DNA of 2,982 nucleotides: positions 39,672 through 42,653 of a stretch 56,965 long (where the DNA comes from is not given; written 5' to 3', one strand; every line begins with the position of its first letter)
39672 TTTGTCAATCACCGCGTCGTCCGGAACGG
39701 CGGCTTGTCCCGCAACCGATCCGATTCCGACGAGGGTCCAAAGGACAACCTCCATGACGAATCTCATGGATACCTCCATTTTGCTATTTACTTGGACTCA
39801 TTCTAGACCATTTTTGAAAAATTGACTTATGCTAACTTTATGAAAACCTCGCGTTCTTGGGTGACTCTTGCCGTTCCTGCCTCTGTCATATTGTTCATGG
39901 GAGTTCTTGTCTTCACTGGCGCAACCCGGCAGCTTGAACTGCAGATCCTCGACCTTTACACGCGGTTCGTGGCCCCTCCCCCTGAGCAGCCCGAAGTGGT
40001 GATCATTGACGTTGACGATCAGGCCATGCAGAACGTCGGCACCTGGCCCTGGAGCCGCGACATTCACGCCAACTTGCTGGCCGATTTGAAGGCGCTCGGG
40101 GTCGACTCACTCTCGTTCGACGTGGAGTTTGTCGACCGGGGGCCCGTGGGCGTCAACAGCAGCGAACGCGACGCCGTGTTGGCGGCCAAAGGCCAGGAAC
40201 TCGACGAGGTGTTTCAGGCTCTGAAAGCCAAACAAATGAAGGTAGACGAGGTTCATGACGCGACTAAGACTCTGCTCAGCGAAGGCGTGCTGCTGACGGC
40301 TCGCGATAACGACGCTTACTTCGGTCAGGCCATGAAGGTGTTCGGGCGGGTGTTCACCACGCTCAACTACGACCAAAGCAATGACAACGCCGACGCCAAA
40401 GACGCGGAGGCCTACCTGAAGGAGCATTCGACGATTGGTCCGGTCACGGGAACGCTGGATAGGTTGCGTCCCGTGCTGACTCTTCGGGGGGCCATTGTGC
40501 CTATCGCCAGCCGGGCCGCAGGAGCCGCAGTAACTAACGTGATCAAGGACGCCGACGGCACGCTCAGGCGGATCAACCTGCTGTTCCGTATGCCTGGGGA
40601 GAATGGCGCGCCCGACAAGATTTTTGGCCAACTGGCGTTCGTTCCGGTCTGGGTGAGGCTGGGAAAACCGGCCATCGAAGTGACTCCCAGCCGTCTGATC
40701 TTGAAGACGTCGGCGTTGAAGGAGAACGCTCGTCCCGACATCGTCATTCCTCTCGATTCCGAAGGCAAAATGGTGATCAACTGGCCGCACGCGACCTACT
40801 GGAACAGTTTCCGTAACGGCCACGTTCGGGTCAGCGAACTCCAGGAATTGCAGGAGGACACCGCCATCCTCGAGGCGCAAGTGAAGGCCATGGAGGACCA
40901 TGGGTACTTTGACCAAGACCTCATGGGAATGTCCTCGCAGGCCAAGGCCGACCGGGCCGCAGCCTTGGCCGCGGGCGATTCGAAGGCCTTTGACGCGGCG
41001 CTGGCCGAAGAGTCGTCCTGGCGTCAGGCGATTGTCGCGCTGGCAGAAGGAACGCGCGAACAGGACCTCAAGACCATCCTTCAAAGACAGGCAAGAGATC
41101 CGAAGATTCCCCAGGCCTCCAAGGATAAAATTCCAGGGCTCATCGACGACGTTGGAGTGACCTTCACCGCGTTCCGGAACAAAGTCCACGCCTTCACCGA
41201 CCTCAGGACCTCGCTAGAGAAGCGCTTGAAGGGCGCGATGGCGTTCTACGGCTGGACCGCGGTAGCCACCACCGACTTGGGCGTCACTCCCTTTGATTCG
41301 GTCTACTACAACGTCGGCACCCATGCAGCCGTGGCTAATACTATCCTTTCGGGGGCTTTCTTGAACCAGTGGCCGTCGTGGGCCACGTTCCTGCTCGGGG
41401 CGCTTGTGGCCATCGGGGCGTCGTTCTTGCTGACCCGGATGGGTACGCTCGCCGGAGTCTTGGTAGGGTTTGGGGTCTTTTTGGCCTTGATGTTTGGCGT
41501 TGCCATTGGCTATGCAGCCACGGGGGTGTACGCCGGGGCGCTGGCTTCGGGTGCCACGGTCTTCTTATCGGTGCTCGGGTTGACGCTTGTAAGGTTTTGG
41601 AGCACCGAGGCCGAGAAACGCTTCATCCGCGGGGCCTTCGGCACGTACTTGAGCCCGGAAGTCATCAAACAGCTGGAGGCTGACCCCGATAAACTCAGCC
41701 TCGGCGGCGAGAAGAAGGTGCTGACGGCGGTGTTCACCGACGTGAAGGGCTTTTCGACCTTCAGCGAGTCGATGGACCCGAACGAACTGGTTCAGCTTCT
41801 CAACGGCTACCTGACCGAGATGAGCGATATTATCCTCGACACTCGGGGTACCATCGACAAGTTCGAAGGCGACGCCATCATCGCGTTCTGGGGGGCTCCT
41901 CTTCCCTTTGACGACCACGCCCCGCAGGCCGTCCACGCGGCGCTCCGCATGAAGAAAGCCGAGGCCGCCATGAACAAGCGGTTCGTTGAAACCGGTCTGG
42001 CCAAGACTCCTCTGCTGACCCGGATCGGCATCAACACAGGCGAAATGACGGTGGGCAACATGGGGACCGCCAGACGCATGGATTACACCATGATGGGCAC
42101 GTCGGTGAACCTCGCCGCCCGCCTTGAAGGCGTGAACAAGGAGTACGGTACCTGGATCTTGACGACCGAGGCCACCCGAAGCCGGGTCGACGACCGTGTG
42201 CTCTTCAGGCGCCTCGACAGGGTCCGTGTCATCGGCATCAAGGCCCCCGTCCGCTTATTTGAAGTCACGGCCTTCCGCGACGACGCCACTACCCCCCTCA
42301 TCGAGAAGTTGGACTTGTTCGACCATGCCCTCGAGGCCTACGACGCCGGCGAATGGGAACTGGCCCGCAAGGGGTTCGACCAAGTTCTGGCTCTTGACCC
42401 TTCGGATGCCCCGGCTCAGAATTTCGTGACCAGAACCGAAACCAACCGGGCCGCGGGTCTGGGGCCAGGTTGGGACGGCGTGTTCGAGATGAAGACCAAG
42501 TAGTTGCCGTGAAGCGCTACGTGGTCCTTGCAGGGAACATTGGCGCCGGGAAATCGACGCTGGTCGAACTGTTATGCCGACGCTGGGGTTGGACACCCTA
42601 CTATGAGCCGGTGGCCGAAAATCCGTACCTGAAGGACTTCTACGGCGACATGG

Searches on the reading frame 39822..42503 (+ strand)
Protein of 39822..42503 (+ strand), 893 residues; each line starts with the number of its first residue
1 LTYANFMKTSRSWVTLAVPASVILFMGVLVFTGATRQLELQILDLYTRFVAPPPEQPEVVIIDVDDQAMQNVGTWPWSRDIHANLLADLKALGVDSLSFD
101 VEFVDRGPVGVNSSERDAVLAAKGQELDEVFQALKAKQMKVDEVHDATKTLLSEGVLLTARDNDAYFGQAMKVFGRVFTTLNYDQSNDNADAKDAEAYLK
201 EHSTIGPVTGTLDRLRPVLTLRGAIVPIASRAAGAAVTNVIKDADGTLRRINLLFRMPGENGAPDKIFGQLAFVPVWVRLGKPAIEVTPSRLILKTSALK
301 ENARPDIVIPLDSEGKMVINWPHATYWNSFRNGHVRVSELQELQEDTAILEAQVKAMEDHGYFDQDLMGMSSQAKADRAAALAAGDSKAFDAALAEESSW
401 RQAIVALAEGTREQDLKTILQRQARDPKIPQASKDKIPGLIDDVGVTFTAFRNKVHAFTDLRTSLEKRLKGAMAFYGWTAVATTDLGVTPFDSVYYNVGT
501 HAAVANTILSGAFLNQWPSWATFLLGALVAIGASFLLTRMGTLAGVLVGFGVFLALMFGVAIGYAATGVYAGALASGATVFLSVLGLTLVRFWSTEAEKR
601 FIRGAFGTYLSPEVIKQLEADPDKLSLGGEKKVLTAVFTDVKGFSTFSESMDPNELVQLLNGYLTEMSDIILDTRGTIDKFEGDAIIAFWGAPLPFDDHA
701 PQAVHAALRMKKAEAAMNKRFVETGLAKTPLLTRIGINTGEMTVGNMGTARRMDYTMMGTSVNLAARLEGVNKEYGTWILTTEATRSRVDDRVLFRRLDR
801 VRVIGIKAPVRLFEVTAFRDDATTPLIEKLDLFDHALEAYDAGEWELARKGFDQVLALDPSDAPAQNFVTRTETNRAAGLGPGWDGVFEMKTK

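Call 15: search_protein_families(library=pfam, proteins=[window:39822-42503:+], max_evalue=0.001)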
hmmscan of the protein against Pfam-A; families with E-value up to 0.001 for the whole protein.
window:39822-42503:+ (893 aa): 2 families
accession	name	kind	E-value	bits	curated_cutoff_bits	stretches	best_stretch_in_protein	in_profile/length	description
PF05226.16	CHASE2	-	6.2e-32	111.6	26.3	1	26-530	6-252/257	CHASE2 domain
PF00211.25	Guanylate_cyc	-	2e-18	67.1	21.9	1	634-805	9-172/183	Adenylate and Guanylate cyclase catalytic domain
